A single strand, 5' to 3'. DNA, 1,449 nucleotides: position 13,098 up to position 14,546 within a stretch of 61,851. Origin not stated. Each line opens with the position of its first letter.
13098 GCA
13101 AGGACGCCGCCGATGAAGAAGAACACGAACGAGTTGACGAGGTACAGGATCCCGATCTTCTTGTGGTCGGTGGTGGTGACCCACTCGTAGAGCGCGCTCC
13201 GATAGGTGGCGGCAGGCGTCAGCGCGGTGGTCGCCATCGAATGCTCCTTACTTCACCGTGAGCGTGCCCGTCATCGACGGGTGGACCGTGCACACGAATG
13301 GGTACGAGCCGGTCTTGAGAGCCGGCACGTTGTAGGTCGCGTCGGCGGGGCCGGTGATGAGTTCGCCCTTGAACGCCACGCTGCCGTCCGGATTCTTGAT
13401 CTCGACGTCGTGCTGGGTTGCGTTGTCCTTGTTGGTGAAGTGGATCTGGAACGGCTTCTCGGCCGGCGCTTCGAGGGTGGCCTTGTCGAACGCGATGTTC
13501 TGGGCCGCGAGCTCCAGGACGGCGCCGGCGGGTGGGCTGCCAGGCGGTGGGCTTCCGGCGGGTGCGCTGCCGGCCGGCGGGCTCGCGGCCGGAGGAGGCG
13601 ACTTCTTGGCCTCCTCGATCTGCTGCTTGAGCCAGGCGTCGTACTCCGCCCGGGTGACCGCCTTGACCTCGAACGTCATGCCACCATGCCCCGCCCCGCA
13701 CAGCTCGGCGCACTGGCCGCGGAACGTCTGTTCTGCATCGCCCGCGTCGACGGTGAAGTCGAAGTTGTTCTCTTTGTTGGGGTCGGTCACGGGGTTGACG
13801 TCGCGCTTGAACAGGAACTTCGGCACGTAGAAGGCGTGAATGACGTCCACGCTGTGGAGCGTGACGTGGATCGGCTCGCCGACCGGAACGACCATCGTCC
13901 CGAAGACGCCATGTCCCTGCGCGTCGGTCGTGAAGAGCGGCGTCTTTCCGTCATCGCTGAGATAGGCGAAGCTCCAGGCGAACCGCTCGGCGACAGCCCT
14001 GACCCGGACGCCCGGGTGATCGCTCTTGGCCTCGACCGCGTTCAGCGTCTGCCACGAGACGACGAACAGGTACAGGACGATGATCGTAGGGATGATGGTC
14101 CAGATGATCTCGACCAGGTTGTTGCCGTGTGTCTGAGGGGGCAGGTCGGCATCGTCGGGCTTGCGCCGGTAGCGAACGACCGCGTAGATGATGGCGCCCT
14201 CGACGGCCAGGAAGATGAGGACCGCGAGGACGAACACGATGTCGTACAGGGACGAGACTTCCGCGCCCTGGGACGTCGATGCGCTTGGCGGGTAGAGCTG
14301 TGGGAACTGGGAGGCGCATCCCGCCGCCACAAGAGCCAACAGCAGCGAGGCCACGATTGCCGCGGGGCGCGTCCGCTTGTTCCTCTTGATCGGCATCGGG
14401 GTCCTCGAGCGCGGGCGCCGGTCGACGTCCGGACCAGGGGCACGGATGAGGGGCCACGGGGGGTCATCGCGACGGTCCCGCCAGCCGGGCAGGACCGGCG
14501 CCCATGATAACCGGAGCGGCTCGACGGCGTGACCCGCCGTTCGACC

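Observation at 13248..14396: Oxidase subunit II fused to an amicyanin-like blue-copper domain, where caa3 oxidases carry cytochrome c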

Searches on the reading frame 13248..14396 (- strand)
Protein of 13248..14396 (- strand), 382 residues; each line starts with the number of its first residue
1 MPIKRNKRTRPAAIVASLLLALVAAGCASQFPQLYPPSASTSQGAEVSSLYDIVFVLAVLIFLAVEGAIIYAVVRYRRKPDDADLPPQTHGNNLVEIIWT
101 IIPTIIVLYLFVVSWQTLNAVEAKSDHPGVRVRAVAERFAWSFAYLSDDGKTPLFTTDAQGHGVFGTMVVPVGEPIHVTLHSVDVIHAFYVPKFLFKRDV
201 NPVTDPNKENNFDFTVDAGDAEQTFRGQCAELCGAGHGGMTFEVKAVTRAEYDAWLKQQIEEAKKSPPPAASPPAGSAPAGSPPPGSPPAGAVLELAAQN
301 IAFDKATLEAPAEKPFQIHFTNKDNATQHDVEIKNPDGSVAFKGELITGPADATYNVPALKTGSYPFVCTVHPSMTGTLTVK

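Call 3: search_protein_families(library=pfam, proteins=[window:13248-14396:-], max_evalue=0.01)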
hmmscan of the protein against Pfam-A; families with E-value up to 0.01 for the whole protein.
window:13248-14396:- (382 aa): 3 families
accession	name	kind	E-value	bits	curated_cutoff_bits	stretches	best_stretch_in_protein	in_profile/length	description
PF02790.20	COX2_TM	-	1.1e-15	58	22.8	1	33-115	5-86/88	Cytochrome C oxidase subunit II, transmembrane domain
PF13473.12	Cupredoxin_1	-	1.4e-11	44.8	27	1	294-381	23-104/104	Cupredoxin-like domain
PF00116.26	COX2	-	1.2e-10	41.8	22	1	166-247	46-120/120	Cytochrome C oxidase subunit II, periplasmic domain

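Call 4: search_protein_families(library=ncbifam, proteins=[window:13248-14396:-], max_evalue=0.01)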
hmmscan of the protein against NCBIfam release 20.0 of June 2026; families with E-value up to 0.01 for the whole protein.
window:13248-14396:- (382 aa): 6 families
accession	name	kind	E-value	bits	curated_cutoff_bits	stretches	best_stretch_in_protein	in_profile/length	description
NF050117.1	aa3_CtaC_Actin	exception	4e-58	196.5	250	1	15-257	5-243/244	aa3-type cytochrome oxidase subunit II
TIGR02866.1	CoxB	equivalog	3.8e-46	157.2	147.7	1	45-256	7-201/202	cytochrome c oxidase subunit II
TIGR01432.1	QOXA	equivalog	5.3e-23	81.5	240.95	1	22-258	8-225/227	cytochrome aa3 quinol oxidase subunit II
TIGR01433.1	CyoA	equivalog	1.3e-18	67.2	266.2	1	19-258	5-224/226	ubiquinol oxidase subunit II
NF007816.0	PRK10525.1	equivalog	2.6e-12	46.5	511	1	41-259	34-238/318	cytochrome o ubiquinol oxidase subunit II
TIGR02657.1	amicyanin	equivalog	0.0016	18.8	110.2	1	320-381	23-82/83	amicyanin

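Call 5: find_homologous_proteins(query=window:13248-14396:-, max_evalue=0.00001)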
Query window:13248-14396:- (382 aa): 2602 proteins with E <= 0.00001 among 8000 candidates; the best 120 are listed.
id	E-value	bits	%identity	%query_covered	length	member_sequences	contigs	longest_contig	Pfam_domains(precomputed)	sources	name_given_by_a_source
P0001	4.3e-252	854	98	100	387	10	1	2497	PF13473.13,PF00116.27,PF02790.21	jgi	-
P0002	3.3e-246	834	96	100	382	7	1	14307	PF13473.13,PF00116.27,PF02790.21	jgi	jgi:cytochrome c oxidase subunit 2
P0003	2.4e-229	779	86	100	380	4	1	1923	PF13473.13,PF00116.27,PF02790.21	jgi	jgi:cytochrome c oxidase subunit II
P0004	1.0e-225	767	89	100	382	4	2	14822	PF13473.13,PF00116.27,PF02790.21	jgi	-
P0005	3.8e-219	745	86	100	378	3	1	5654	PF13473.13,PF00116.27,PF02790.21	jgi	jgi:cytochrome c oxidase subunit 2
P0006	2.3e-217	740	81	100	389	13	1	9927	PF13473.13,PF00116.27,PF02790.21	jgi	jgi:cytochrome c oxidase subunit 2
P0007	4.5e-214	729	83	100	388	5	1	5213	PF13473.13,PF00116.27,PF02790.21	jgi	jgi:cytochrome c oxidase subunit 2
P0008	3.1e-211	719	80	100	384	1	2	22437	PF13473.13,PF00116.27,PF02790.21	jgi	jgi:cytochrome c oxidase subunit II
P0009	1.1e-200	685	82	100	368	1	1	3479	PF13473.13,PF00116.27,PF02790.21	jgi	-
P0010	1.9e-174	598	81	83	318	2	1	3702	PF13473.13,PF00116.27,PF02790.21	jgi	jgi:heme/copper-type cytochrome/quinol oxidase subunit 2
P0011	1.5e-168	579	69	97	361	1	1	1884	PF13473.13,PF00116.27,PF02790.21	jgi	jgi:cytochrome c oxidase subunit 2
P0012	1.0e-160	553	65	100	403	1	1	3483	PF13473.13,PF00116.27,PF02790.21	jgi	jgi:cytochrome c oxidase subunit II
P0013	2.2e-159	549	66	100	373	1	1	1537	PF00127.27,PF13473.13,PF00116.27,PF02790.21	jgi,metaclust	metaclust:\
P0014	4.9e-154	531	73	85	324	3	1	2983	PF13473.13,PF00116.27,PF02790.21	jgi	jgi:cytochrome c oxidase subunit II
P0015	7.3e-154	531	62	100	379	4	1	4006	PF13473.13,PF00116.27,PF02790.21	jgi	-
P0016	1.2e-149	517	63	100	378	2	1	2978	PF13473.13,PF00116.27,PF02790.21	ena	-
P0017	3.9e-149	515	63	100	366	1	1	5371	PF13473.13,PF00116.27,PF02790.21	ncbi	-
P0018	3.9e-149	515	61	100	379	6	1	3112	PF13473.13,PF00116.27,PF02790.21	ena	-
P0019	2.7e-148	512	62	100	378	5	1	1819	PF13473.13,PF00116.27,PF02790.21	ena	-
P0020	3.5e-148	512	60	100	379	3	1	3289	PF13473.13,PF00116.27,PF02790.21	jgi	jgi:cytochrome c oxidase subunit II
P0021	4.2e-148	512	64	94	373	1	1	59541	PF00127.27,PF13473.13,PF00116.27,PF02790.21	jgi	jgi:cytochrome c oxidase subunit 2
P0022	1.0e-147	510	60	100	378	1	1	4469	PF00127.27,PF13473.13,PF00116.27,PF02790.21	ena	-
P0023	5.4e-144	498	59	100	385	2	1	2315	PF13473.13,PF00116.27,PF02790.21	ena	-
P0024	5.6e-141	488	60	99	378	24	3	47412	PF13473.13,PF00116.27,PF02790.21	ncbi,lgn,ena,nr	ncbi:MAG: cytochrome c oxidase subunit II [Chloroflexi bacterium]|nr:MAG: cytochrome c oxidase subun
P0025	9.0e-140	484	60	99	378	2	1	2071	PF13473.13,PF00116.27,PF02790.21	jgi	jgi:cytochrome c oxidase subunit II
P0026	2.3e-133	463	57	99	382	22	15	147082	PF13473.13,PF00116.27,PF02790.21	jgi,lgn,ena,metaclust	metaclust:\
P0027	8.5e-133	461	62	93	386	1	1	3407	PF13473.13,PF00116.27,PF02790.21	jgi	jgi:cytochrome c oxidase subunit 2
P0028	2.9e-132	459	58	94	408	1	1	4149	PF13473.13,PF00116.27,PF02790.21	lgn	-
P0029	7.2e-129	448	57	91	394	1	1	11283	PF13473.13,PF00116.27,PF02790.21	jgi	jgi:cytochrome c oxidase subunit 2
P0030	1.2e-128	448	56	91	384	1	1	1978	PF13473.13,PF00116.27,PF02790.21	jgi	jgi:cytochrome c oxidase subunit II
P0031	6.3e-126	439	54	96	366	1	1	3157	PF13473.13,PF00116.27,PF02790.21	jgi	jgi:cytochrome c oxidase subunit 2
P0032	1.0e-125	438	53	93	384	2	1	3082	PF13473.13,PF00116.27,PF02790.21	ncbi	-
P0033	1.3e-125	438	54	98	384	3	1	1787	PF13473.13,PF00116.27,PF02790.21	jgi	jgi:cytochrome c oxidase subunit II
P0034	2.1e-125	437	58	95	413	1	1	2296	PF13473.13,PF00116.27,PF02790.21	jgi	-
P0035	3.0e-125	436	52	100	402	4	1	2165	PF13473.13,PF00116.27,PF02790.21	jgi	-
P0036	3.6e-125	436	56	97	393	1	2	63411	PF00127.27,PF13473.13,PF00116.27,PF02790.21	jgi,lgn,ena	-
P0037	5.0e-125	436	56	91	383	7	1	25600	PF13473.13,PF00116.27,PF02790.21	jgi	jgi:cytochrome c oxidase subunit 2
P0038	5.1e-125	436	56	91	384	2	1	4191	PF13473.13,PF00116.27,PF02790.21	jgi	jgi:cytochrome c oxidase subunit II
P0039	6.5e-125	435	54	100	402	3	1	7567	PF13473.13,PF00116.27,PF02790.21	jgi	jgi:cytochrome c oxidase subunit 2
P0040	6.7e-125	435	54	96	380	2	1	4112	PF13473.13,PF00116.27,PF02790.21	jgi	jgi:cytochrome c oxidase subunit 2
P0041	8.1e-125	435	63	62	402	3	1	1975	PF00127.27,PF13473.13,PF00116.27,PF02790.21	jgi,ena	-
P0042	3.7e-124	433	56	91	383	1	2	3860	PF13473.13,PF00116.27,PF02790.21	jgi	jgi:cytochrome c oxidase subunit 2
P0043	5.0e-124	432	53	100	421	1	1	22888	PF13473.13,PF00116.27,PF02790.21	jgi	jgi:cytochrome c oxidase subunit 2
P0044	7.1e-124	432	57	93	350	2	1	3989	PF13473.13,PF00116.27,PF02790.21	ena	-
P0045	1.0e-123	431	52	100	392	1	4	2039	PF00127.27,PF13473.13,PF00116.27,PF02790.21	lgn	-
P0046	3.7e-123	429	56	91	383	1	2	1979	PF13473.13,PF00116.27,PF02790.21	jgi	jgi:cytochrome c oxidase subunit 2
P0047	5.6e-123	429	55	95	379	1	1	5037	PF13473.13,PF00116.27,PF02790.21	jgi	jgi:cytochrome c oxidase subunit II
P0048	7.0e-123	429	56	91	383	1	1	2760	PF13473.13,PF00116.27,PF02790.21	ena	-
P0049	7.6e-123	428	56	91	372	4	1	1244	PF13473.13,PF00116.27,PF02790.21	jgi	jgi:cytochrome c oxidase subunit 2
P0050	1.1e-122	428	53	93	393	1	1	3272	PF00127.27,PF13473.13,PF00116.27,PF02790.21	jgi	jgi:cytochrome c oxidase subunit 2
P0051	1.3e-122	428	58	70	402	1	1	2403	PF13473.13,PF00116.27,PF02790.21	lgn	-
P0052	1.4e-122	428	56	91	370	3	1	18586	PF00127.27,PF13473.13,PF00116.27,PF02790.21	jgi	jgi:cytochrome c oxidase subunit 2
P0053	3.1e-122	426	57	96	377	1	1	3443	PF13473.13,PF00116.27,PF02790.21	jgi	-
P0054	3.5e-122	426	52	100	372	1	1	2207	PF13473.13,PF00116.27,PF02790.21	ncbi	ncbi:MAG TPA: cytochrome c oxidase subunit II [Candidatus Limnocylindrales bacterium]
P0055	5.0e-122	426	56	91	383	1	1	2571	PF13473.13,PF00116.27,PF02790.21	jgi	-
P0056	6.7e-122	425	56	94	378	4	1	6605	PF13473.13,PF00116.27,PF02790.21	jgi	jgi:cytochrome c oxidase subunit 2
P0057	7.7e-122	425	54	91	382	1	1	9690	PF13473.13,PF00116.27,PF02790.21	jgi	jgi:cytochrome c oxidase subunit 2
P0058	8.0e-122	425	56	91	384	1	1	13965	PF13473.13,PF00116.27,PF02790.21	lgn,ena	-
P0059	1.7e-121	424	64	62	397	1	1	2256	PF00127.27,PF13473.13,PF00116.27,PF02790.21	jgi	jgi:cytochrome c oxidase subunit 2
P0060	1.7e-121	424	55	91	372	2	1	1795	PF13473.13,PF00116.27,PF02790.21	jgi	jgi:cytochrome c oxidase subunit 2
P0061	2.0e-121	424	53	91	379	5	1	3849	PF13473.13,PF00116.27,PF02790.21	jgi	jgi:cytochrome c oxidase subunit 2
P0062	2.7e-121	423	56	91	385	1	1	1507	PF13473.13,PF00116.27,PF02790.21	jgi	-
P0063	2.7e-121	423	55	91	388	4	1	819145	PF13473.13,PF00116.27,PF02790.21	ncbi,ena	-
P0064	3.7e-121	423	56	97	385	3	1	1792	PF00127.27,PF13473.13,PF00116.27,PF02790.21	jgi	jgi:cytochrome c oxidase subunit 2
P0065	5.0e-121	422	57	91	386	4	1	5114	PF00127.27,PF13473.13,PF00116.27,PF02790.21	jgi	jgi:cytochrome c oxidase subunit 2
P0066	6.0e-121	422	56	91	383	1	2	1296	PF13473.13,PF00116.27,PF02790.21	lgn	-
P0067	9.6e-121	422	56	94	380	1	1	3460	PF00127.27,PF13473.13,PF00116.27,PF02790.21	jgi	jgi:cytochrome c oxidase subunit 2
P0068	1.7e-120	421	61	90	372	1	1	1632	PF00127.27,PF13473.13,PF00116.27,PF02790.21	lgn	-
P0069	1.7e-120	421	55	91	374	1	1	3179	PF00127.27,PF13473.13,PF00116.27,PF02790.21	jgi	jgi:cytochrome c oxidase subunit II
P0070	1.8e-120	421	55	91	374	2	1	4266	PF13473.13,PF00116.27,PF02790.21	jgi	jgi:cytochrome c oxidase subunit II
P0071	2.6e-120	420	55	91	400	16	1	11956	PF00127.27,PF13473.13,PF00116.27,PF02790.21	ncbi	-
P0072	2.7e-120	420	56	91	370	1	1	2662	PF13473.13,PF00116.27,PF02790.21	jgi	-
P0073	3.2e-120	420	56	95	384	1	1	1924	PF13473.13,PF00116.27,PF02790.21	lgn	-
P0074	3.3e-120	420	56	93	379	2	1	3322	PF00127.27,PF13473.13,PF00116.27,PF02790.21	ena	-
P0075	3.7e-120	420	55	91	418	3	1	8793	PF13473.13,PF00116.27,PF02790.21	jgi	jgi:cytochrome c oxidase subunit 2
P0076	3.7e-120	420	55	91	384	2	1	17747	PF13473.13,PF00116.27,PF02790.21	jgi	jgi:cytochrome c oxidase subunit 2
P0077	5.0e-120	419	54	91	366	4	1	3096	PF13473.13,PF00116.27,PF02790.21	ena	-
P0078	5.8e-120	419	55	91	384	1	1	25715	PF13473.13,PF00116.27,PF02790.21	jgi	jgi:cytochrome c oxidase subunit II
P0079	5.9e-120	419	55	91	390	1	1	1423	PF13473.13,PF00116.27,PF02790.21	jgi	jgi:cytochrome c oxidase subunit II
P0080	6.4e-120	419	57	94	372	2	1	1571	PF00127.27,PF13473.13,PF00116.27,PF02790.21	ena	-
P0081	7.6e-120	419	52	98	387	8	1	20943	PF13473.13,PF00116.27,PF02790.21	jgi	jgi:cytochrome c oxidase subunit 2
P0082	7.8e-120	419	55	91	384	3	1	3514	PF13473.13,PF00116.27,PF02790.21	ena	-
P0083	9.0e-120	418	56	91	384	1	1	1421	PF13473.13,PF00116.27,PF02790.21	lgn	-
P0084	9.1e-120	418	54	100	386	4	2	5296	PF13473.13,PF00116.27,PF02790.21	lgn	-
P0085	9.6e-120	418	53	100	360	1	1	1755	PF00127.27,PF13473.13,PF00116.27,PF02790.21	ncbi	-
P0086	1.1e-119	418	55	100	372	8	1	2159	PF00127.27,PF13473.13,PF00116.27,PF02790.21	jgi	jgi:cytochrome c oxidase subunit II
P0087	1.3e-119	418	57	91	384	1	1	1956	PF00127.27,PF13473.13,PF00116.27,PF02790.21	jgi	jgi:cytochrome c oxidase subunit 2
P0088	1.3e-119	418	58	91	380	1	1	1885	PF13473.13,PF00116.27,PF02790.21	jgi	jgi:cytochrome c oxidase subunit II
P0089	1.7e-119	417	53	100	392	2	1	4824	PF13473.13,PF00116.27,PF02790.21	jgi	jgi:cytochrome c oxidase subunit II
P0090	1.8e-119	417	55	91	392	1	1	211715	PF00127.27,PF13473.13,PF00116.27,PF02790.21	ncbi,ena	-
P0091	2.0e-119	417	56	91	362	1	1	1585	PF00127.27,PF13473.13,PF00116.27,PF02790.21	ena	-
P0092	2.9e-119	417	56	91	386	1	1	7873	PF00127.27,PF13473.13,PF00116.27,PF02790.21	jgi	jgi:cytochrome c oxidase subunit II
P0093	2.9e-119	417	54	91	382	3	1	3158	PF13473.13,PF00116.27,PF02790.21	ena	-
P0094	4.2e-119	416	56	91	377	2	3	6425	PF13473.13,PF00116.27,PF02790.21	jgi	-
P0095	5.0e-119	416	56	91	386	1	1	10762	PF00127.27,PF13473.13,PF00116.27,PF02790.21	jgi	jgi:cytochrome c oxidase subunit 2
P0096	6.7e-119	415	56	91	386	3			PF00127.27,PF13473.13,PF00116.27,PF02790.21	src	-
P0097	8.6e-119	415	54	99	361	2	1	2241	PF13473.13,PF00116.27,PF02790.21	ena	-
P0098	9.9e-119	415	54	100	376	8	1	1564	PF13473.13,PF00116.27,PF02790.21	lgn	-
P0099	1.0e-118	415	53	98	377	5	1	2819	PF13473.13,PF00116.27,PF02790.21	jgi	jgi:cytochrome c oxidase subunit 2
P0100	1.3e-118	415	56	93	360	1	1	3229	PF13473.13,PF00116.27,PF02790.21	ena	-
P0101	1.4e-118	414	55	91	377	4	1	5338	PF13473.13,PF00116.27,PF02790.21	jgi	jgi:cytochrome c oxidase subunit II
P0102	1.4e-118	414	53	96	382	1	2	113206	PF00127.27,PF13473.13,PF00116.27,PF02790.21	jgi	-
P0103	1.8e-118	414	49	100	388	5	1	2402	PF13473.13,PF00116.27,PF02790.21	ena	-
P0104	2.0e-118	414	54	91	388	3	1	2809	PF00127.27,PF13473.13,PF00116.27,PF02790.21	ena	-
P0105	2.0e-118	414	55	91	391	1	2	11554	PF13473.13,PF00116.27,PF02790.21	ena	-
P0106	2.1e-118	414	52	98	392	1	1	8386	PF13473.13,PF00116.27,PF02790.21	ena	-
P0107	2.3e-118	414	56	90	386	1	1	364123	PF00127.27,PF13473.13,PF00116.27,PF02790.21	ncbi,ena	-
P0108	2.9e-118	413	55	91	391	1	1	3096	PF13473.13,PF00116.27,PF02790.21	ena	-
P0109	3.0e-118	413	55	91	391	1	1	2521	PF13473.13,PF00116.27,PF02790.21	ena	-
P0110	4.3e-118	413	54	94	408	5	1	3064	PF13473.13,PF00116.27,PF02790.21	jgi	jgi:cytochrome c oxidase subunit 2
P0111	4.4e-118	413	51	99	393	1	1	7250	PF13473.13,PF00116.27,PF02790.21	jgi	jgi:cytochrome c oxidase subunit 2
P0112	4.4e-118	413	54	98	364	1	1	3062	PF13473.13,PF00116.27,PF02790.21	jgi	jgi:cytochrome c oxidase subunit 2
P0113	5.6e-118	412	55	92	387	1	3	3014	PF13473.13,PF00116.27,PF02790.21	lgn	-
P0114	5.7e-118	412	56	91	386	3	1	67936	PF00127.27,PF13473.13,PF00116.27,PF02790.21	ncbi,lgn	ncbi:MAG TPA: cytochrome c oxidase subunit II [Candidatus Limnocylindrales bacterium]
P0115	5.8e-118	412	52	97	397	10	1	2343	PF13473.13,PF00116.27,PF02790.21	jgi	jgi:cytochrome c oxidase subunit 2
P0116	5.8e-118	412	55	91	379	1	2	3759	PF00127.27,PF13473.13,PF00116.27,PF02790.21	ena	-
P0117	6.1e-118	412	56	91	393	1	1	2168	PF13473.13,PF00116.27,PF02790.21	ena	-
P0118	6.2e-118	412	52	100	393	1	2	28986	PF00127.27,PF13473.13,PF00116.27,PF02790.21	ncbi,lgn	-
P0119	6.8e-118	412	54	91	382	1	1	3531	PF13473.13,PF00116.27,PF02790.21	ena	-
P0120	6.9e-118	412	53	98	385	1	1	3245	PF13473.13,PF00116.27,PF02790.21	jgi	jgi:cytochrome c oxidase subunit 2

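Call 21: find_encoding_contigs(protein=P0063, flank=10000, max_places=3)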
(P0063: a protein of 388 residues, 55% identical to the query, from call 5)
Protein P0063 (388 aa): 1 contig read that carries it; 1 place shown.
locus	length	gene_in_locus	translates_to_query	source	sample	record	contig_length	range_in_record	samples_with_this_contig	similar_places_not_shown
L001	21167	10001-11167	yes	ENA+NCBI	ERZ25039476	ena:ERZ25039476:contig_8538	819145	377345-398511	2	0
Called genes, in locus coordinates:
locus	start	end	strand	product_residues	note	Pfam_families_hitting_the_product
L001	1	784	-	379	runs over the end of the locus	PF13489:Methyltransf_23, PF08241:Methyltransf_11, PF08242:Methyltransf_12, PF13649:Methyltransf_25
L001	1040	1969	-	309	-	PF01497:Peripla_BP_2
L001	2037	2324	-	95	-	PF14697:Fer4_21 (faint), PF12838:Fer4_7, PF13484:Fer4_16 (faint), PF00037:Fer4, PF12797:Fer4_2 (weak), PF12837:Fer4_6 (weak)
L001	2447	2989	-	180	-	-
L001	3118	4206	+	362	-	PF00005:ABC_tran, PF08402:TOBE_2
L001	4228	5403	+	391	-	PF01547:SBP_bac_1, PF13416:SBP_bac_8, PF13343:SBP_bac_6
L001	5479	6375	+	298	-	PF00528:BPD_transp_1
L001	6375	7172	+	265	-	PF00528:BPD_transp_1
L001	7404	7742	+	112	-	PF01258:zf-dskA_traR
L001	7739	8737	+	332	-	PF00291:PALP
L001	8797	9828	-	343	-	PF09678:Caa3_CtaG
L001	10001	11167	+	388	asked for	PF02790:COX2_TM, PF00116:COX2, PF13473:Cupredoxin_1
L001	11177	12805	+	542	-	PF00115:COX1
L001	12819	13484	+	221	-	PF00510:COX3, PF04238:DUF420 (weak)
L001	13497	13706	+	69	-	-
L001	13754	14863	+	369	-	PF12270:Cyt_c_ox_IV (faint)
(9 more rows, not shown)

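Call 22: find_encoding_contigs(protein=P0107, flank=10000, max_places=3)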
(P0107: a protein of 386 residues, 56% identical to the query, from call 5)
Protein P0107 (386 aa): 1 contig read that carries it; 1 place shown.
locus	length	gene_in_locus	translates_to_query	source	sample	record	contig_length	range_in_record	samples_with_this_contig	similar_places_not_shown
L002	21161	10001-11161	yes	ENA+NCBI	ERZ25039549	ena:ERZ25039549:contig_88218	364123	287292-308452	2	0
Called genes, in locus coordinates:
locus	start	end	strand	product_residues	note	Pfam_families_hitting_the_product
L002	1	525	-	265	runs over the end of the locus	PF03328:HpcH_HpaI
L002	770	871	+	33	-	-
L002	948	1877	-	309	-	PF01619:Pro_dh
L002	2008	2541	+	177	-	PF04239:DUF421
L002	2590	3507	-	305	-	PF03807:F420_oxidored, PF14748:P5CR_dimer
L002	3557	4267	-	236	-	PF13489:Methyltransf_23, PF08241:Methyltransf_11 (weak), PF08242:Methyltransf_12 (weak), PF13649:Methyltransf_25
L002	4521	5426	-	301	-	PF01497:Peripla_BP_2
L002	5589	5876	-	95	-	PF12797:Fer4_2 (faint), PF13237:Fer4_10 (faint), PF14697:Fer4_21 (faint), PF12838:Fer4_7, PF25160:LdpA_Fe-S-bd (weak), PF13187:Fer4_9 (weak), PF00037:Fer4, PF12837:Fer4_6 (weak), +2 more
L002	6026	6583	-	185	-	-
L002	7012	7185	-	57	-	PF04945:YHS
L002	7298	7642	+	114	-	PF01258:zf-dskA_traR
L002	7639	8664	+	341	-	PF00291:PALP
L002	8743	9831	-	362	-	PF09678:Caa3_CtaG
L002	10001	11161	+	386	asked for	PF02790:COX2_TM, PF00116:COX2, PF00127:Copper-bind (faint), PF13473:Cupredoxin_1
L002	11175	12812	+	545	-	PF00115:COX1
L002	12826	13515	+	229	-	PF00510:COX3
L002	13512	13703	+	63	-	-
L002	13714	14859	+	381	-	PF12270:Cyt_c_ox_IV (weak), PF13473:Cupredoxin_1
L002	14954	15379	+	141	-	PF00578:AhpC-TSA, PF08534:Redoxin, PF00085:Thioredoxin (weak), PF13098:Thioredoxin_2 (weak)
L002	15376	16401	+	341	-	PF00005:ABC_tran, PF13304:AAA_21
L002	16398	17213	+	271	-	PF01061:ABC2_membrane, PF12698:ABC2_membrane_3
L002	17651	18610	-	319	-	PF01156:IU_nuc_hydro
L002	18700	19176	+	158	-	PF00165:HTH_AraC, PF12833:HTH_18, PF00165:HTH_AraC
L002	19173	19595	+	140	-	PF00903:Glyoxalase, PF13669:Glyoxalase_4 (weak)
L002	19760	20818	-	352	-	-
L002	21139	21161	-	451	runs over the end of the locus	PF07690:MFS_1, PF12832:MFS_1_like, PF00083:Sugar_tr (weak), PF07690:MFS_1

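Call 23: predict_structure(alignment_id=A1)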
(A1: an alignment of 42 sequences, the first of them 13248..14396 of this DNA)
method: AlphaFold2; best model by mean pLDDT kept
length: 382 residues; sequences in the alignment: 42
mean_pLDDT: 81.2   pTM: 0.60
mean pLDDT of the five models: 81.2, 77.0, 73.2, 72.5, 71.4
residues with pLDDT >= 90: 150; 70-90: 155; 50-70: 49; < 50: 28
segments of 3 or more residues with pLDDT < 50: 1-8, 270-289
pLDDT, mean of each block of 10 residues (from residue 1): 44 67 65 80 88 82 79 70 63 75 84 82 85 87 93 85 88 95 86 88 75 94 89 62 95 96 70 37 40 91 95 96 88 94 91 95 97 93 95
secondary structure, 60 per line:
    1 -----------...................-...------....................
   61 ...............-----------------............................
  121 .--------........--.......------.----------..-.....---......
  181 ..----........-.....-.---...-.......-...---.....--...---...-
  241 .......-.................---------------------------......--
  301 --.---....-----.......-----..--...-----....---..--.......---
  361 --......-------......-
elements in order: H12-30 H42-75 H93-121 E130-137 E140-146 E167-171 E175-182 E187-191 E196-200 E210-216 E224-228 E241-247 H249-265 E293-298 E307-310 E316-322 E332-334 E340-343 E351-357 E363-368 E376-381
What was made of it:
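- On Haem-copper oxidase subunit II (CoxB/CtaC, CuA type): Helices at 42-75 and 93-121 in the model (call 23).
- The flexible low-complexity linker argues for a mobile domain rather than a fixed structural one (call 23).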
